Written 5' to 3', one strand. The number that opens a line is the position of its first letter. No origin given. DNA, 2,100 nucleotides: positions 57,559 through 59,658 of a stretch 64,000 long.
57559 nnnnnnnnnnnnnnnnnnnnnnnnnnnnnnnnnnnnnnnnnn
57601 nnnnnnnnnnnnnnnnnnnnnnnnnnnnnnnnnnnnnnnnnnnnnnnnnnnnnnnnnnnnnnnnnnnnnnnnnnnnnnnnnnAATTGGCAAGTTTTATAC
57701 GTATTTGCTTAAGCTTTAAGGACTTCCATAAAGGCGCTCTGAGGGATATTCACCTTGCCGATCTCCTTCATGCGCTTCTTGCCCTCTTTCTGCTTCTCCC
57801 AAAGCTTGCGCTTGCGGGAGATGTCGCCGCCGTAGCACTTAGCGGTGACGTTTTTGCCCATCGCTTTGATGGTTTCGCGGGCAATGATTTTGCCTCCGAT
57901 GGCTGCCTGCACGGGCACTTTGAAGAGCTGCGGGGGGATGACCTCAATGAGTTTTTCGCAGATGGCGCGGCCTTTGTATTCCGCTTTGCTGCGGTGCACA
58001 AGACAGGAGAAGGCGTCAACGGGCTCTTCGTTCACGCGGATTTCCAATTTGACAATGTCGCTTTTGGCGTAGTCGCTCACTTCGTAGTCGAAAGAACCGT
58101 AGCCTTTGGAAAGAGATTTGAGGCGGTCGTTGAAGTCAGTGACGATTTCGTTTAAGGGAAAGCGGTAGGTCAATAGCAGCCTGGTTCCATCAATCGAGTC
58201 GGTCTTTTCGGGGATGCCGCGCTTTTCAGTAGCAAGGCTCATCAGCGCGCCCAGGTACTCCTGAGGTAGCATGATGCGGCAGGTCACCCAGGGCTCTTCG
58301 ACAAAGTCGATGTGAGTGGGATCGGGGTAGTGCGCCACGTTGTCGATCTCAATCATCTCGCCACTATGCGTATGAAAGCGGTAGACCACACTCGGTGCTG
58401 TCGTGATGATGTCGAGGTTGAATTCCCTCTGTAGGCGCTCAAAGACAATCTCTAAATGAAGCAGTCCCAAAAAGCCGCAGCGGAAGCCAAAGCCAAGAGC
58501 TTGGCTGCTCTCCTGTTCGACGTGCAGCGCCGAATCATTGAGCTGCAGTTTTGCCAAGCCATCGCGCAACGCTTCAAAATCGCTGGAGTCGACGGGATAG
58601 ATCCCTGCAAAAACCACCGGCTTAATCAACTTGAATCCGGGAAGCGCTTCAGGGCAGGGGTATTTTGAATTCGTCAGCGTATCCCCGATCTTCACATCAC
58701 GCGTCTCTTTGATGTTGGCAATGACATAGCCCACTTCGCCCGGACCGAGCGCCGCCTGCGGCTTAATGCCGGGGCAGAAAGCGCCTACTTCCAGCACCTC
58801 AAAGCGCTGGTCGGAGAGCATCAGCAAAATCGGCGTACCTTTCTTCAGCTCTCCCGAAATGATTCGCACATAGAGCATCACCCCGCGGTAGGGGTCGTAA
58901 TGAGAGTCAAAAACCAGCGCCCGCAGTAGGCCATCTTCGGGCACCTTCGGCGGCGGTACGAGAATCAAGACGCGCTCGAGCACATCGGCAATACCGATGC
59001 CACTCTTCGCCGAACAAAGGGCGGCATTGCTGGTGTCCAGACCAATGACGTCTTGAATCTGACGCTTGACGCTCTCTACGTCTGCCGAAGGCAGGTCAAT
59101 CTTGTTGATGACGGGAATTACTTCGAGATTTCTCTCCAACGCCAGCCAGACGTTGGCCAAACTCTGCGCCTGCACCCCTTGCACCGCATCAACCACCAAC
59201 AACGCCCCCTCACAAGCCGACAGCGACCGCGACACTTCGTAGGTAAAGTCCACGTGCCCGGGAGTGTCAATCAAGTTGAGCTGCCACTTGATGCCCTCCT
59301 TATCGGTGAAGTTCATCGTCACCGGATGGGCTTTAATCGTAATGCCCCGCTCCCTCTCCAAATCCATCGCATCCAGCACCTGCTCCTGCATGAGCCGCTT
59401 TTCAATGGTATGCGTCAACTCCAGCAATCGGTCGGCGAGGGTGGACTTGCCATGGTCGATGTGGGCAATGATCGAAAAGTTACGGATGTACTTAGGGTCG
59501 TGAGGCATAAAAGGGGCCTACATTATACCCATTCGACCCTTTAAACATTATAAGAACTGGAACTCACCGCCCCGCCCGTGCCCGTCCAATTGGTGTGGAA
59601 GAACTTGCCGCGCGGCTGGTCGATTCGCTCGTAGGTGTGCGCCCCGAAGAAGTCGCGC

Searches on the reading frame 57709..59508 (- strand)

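Call 13: search_protein_families(library=pfam, proteins=[window:57709-59508:-], max_evalue=0.001)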
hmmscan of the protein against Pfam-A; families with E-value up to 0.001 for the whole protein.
window:57709-59508:- (599 aa): 7 families
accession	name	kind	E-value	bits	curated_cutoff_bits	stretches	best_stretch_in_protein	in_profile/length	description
PF00009.33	GTP_EFTU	-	2.4e-53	180.9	26.5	1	7-185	2-187/188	Elongation factor Tu GTP binding domain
PF06421.17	LepA_C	-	2.6e-49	166.3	29.7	1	492-598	1-107/107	GTP-binding protein LepA C-terminus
PF00679.30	EFG_C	-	2.5e-20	72.7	27.9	1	404-489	3-87/89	Elongation factor G C-terminus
PF03144.31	GTP_EFTU_D2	-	5.6e-10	40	30.3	1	209-279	1-73/73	Elongation factor Tu domain 2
PF14492.12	EFG_III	-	1e-07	32.3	27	1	296-369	3-73/75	Elongation Factor G, domain III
PF22042.2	EF-G_D2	-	1.4e-05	25.6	27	1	196-279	3-82/84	Elongation factor G domain 2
PF00735.24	Septin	-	0.00022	21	26.2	0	18-88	14-75/280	Septin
